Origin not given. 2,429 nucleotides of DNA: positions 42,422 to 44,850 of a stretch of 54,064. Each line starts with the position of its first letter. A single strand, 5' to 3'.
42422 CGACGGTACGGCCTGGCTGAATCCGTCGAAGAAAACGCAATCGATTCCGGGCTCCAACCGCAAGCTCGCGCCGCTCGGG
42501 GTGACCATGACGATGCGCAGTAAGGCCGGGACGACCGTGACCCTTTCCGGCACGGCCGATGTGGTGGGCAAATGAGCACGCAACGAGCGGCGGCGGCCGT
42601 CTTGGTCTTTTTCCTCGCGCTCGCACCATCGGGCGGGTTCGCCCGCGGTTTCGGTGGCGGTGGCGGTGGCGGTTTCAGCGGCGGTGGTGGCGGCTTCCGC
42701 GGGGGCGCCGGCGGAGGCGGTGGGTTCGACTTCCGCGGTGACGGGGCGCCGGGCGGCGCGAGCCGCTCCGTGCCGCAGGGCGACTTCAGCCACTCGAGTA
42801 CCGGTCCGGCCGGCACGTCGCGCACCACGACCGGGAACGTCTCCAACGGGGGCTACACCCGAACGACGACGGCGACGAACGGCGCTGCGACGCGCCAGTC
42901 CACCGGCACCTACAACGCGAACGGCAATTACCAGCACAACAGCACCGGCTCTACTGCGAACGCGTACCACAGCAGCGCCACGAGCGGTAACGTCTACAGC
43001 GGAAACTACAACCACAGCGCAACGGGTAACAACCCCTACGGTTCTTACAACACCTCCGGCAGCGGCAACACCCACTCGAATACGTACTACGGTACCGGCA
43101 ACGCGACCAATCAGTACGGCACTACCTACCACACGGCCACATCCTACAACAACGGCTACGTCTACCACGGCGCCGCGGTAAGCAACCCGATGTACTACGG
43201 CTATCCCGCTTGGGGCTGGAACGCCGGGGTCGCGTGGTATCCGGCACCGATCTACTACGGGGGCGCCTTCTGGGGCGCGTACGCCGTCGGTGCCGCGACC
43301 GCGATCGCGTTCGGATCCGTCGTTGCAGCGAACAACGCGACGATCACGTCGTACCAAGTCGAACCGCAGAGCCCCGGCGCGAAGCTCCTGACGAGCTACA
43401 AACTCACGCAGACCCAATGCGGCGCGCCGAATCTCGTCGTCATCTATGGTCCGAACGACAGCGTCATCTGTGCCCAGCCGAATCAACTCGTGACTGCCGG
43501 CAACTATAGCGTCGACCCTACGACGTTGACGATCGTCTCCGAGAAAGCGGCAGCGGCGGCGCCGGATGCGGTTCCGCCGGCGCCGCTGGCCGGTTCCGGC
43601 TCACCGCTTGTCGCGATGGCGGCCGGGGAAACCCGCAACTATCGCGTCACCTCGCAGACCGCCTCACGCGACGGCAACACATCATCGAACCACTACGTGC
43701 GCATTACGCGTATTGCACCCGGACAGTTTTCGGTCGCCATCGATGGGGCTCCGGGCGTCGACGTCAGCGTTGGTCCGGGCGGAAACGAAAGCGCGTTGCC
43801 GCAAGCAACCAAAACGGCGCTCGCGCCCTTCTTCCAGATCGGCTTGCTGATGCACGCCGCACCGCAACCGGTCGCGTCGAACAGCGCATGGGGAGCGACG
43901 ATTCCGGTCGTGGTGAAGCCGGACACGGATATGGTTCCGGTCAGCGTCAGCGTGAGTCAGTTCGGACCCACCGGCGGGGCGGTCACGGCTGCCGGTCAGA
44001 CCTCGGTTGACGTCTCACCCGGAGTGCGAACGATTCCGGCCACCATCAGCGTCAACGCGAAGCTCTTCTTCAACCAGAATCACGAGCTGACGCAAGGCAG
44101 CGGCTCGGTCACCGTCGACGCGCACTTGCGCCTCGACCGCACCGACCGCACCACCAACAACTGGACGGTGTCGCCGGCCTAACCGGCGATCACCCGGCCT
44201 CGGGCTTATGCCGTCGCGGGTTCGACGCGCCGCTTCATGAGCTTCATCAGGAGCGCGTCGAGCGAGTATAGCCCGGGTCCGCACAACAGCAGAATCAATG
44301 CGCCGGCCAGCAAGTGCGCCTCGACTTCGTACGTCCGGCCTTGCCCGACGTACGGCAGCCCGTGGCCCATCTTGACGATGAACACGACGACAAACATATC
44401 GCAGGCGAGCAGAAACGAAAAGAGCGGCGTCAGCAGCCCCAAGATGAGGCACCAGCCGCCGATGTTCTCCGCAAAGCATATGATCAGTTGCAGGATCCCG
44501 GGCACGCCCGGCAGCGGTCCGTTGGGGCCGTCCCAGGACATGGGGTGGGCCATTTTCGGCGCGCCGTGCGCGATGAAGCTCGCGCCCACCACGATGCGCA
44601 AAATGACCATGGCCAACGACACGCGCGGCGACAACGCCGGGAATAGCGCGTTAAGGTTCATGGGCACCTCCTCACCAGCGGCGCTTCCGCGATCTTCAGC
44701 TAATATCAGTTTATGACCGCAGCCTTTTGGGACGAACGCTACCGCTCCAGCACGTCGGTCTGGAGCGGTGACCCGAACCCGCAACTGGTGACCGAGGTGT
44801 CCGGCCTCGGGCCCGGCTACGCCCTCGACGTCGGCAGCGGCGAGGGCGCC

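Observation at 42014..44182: Palindrome-fronted two-gene secreted module; the second protein has a Gly-run plus N/S/T/Y/H-rich pseudo-repeat (amyloid/prion-like) domain and matches no family I recognise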

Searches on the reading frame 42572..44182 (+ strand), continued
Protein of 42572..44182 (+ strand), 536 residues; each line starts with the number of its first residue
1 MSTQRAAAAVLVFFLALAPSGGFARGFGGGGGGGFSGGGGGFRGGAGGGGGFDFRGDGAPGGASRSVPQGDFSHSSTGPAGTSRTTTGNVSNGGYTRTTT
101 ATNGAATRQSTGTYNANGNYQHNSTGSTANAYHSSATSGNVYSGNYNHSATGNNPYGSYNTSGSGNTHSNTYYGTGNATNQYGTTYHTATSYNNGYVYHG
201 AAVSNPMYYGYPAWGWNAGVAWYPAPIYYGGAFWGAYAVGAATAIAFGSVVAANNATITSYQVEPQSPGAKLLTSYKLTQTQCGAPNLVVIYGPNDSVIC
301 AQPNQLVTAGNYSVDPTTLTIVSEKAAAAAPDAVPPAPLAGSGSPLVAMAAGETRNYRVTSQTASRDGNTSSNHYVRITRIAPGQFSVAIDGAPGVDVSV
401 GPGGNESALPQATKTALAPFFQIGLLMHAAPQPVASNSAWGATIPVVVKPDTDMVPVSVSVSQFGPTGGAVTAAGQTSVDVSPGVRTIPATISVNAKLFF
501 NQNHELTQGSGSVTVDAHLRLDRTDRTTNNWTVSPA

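Call 85: list_cluster_members(proteins=[L014:426-1715:+, L014:3759-5615:+, L022:1188-4319:-, L022:8471-9949:+, L013:4018-5709:+, L013:7270-8268:+, L013:9-989:-])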
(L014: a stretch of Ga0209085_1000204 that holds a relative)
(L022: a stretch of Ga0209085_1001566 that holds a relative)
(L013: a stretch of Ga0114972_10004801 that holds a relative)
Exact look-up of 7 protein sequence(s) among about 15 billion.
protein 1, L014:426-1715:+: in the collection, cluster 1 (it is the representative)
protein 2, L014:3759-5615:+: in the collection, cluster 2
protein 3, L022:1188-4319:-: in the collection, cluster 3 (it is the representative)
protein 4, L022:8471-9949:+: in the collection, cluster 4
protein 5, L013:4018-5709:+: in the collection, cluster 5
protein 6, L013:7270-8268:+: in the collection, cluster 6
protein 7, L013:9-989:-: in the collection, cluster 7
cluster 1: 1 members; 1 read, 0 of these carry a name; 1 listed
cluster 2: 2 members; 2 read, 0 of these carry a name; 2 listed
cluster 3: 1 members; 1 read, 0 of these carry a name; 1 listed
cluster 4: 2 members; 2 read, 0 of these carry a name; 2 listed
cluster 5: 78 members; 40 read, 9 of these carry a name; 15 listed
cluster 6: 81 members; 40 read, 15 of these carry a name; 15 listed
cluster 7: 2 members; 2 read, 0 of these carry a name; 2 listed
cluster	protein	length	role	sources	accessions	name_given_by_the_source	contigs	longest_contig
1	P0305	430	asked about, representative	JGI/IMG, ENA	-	-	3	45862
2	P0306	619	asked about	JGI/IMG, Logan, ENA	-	-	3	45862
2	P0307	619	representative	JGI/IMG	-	-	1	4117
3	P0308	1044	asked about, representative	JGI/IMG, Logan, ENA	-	-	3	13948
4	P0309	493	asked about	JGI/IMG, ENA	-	-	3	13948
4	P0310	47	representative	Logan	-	-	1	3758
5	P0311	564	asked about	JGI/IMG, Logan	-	-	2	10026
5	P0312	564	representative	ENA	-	-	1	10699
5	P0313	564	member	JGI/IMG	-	hypothetical protein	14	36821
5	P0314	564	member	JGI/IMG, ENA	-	hypothetical protein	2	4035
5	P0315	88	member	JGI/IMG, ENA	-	hypothetical protein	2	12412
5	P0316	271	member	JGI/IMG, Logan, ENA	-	hypothetical protein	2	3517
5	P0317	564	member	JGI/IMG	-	hypothetical protein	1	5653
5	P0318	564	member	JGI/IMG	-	hypothetical protein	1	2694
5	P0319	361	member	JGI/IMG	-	hypothetical protein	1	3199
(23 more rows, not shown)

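Call 88: fold_search(model_id=the predicted structure, library=viral)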
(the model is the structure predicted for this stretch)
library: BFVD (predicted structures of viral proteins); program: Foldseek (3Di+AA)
matches with E <= 10: 619; with E <= 0.001: 0
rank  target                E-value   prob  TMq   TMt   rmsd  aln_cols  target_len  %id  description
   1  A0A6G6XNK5            1.6e-03  1.00  0.20  0.23   7.5       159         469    9  (no name in the UniProt tables at hand)
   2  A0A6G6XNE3            6.0e-03  0.44  0.11  0.10  30.2       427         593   13  (no name in the UniProt tables at hand)
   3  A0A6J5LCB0            1.3e-02  0.82  0.15  0.11  25.8       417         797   10  Large polyvalent protein associated domain-containing protein [uncultured Caudovirales phage]
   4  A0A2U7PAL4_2          1.6e-02  0.51  0.13  0.08  26.1       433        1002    9  (no name in the UniProt tables at hand)
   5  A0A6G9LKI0            2.6e-02  1.00  0.17  0.12  11.3       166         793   11  (no name in the UniProt tables at hand)
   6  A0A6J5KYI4            3.2e-02  0.99  0.13  0.21  14.0       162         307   12  Uncharacterized protein [uncultured Caudovirales phage]
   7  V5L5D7                3.8e-02  0.89  0.10  0.18  15.3       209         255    9  (no name in the UniProt tables at hand)
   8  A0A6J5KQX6            5.1e-02  0.89  0.09  0.21  16.4       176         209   10  Uncharacterized protein [uncultured Caudovirales phage]
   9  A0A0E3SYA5            7.4e-02  0.18  0.06  0.09  18.0       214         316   12  B120.1 [Rat cytomegalovirus (isolate England)]
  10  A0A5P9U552            7.8e-02  0.08  0.08  0.04  29.0       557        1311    7  (no name in the UniProt tables at hand)
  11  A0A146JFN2            8.2e-02  0.33  0.09  0.18  17.0       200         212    9  (no name in the UniProt tables at hand)
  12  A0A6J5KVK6            9.0e-02  0.92  0.15  0.34  10.2       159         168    8  Uncharacterized protein [uncultured Caudovirales phage]
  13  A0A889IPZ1            9.9e-02  0.05  0.06  0.05  34.2       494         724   10  Tail fiber protein [Burkholderia phage BCSR52]
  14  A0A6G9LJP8            1.0e-01  0.11  0.09  0.06  35.1       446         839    9  Tail fiber protein [Pseudomonas phage Epa13]
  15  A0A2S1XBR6            1.1e-01  0.72  0.09  0.22  16.6       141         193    6  ORF8 [Lymantria dispar multicapsid nuclear polyhedrosis virus]
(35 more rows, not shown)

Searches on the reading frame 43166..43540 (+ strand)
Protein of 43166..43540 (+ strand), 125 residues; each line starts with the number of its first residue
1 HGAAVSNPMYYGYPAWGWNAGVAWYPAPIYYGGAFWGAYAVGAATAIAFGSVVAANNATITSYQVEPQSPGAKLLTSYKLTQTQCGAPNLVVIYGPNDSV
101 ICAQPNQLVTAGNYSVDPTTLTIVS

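Call 62: search_solved_structures(query=A7, max_evalue=10, show_alignments=2)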
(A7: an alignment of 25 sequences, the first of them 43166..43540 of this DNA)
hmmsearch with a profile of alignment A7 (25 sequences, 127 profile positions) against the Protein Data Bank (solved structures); distinct sequences matched with E-value up to 10: 8.
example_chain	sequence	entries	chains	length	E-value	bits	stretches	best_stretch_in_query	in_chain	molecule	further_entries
9kvf_B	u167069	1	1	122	0.48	13.3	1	14-44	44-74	2E10 heavy chain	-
5wb2_B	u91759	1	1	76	0.81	12.6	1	72-120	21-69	CX3CL1 protein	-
3ona_B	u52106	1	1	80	0.82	12.6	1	70-120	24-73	CX3CL1 protein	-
1b2t_A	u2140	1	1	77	0.84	12.6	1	72-120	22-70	PROTEIN (FRACTALKINE)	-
1f2l_A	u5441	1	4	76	0.88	12.5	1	72-120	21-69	FRACTALKINE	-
4xt3_B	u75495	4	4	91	1.4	11.8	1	72-120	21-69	Fractalkine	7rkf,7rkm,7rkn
4xt1_B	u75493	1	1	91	1.6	11.7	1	73-120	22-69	Fractalkine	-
9bt5_C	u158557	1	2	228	2.6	11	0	18-45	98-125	Monoclonal antibody H7-235 heavy chain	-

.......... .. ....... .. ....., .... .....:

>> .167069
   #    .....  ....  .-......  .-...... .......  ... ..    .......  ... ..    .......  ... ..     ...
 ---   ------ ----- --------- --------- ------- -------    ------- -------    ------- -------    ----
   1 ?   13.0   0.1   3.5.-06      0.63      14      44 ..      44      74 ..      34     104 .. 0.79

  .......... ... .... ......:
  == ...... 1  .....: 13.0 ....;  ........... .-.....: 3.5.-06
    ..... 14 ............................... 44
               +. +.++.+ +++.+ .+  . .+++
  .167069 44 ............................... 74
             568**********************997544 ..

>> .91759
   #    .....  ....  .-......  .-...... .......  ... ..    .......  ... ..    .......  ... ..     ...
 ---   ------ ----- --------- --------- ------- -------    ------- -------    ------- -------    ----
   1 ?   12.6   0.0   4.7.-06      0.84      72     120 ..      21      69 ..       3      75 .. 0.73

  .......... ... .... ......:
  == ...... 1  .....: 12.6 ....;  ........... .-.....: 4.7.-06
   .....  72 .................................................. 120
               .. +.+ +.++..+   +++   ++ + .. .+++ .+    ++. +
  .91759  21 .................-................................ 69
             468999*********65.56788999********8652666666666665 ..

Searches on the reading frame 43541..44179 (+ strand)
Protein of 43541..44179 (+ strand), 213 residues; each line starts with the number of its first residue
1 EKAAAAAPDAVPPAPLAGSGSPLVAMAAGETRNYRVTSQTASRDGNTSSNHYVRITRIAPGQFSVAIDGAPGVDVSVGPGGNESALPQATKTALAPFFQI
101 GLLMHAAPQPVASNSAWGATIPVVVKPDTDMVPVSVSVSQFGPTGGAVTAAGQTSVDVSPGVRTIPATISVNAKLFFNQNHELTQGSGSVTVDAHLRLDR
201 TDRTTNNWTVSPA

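Call 22: find_homologous_proteins(query=window:43541-44179:+)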
Query window:43541-44179:+ (213 aa): 1 proteins with E <= 0.001 among 1590 candidates.
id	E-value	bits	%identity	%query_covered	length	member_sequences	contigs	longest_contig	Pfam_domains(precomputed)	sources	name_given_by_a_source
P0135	2.7e-75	270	100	60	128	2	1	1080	-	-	-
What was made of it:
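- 43541..44182 (+): Residues 324-536 plus stop: a clade-specific C-terminal add-on (Ala/Pro linker, then a beta-rich domain). A search with it alone found only an identical fragment (call 22).
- Tried and rejected: This is probably a limit of the word index (call 22).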

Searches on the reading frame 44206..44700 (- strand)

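Call 3: search_protein_families(library=pfam, proteins=[window:44206-44700:-], max_evalue=1)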
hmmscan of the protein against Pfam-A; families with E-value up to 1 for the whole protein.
window:44206-44700:- (164 aa): 2 families
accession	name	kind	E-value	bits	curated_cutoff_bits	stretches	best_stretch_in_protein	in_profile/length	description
PF07681.17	DoxX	-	1.7e-11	45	23.6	1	31-110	2-84/85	DoxX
PF04173.18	DoxD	-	0.00068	20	22.7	1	73-156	70-149/167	TQO small subunit DoxD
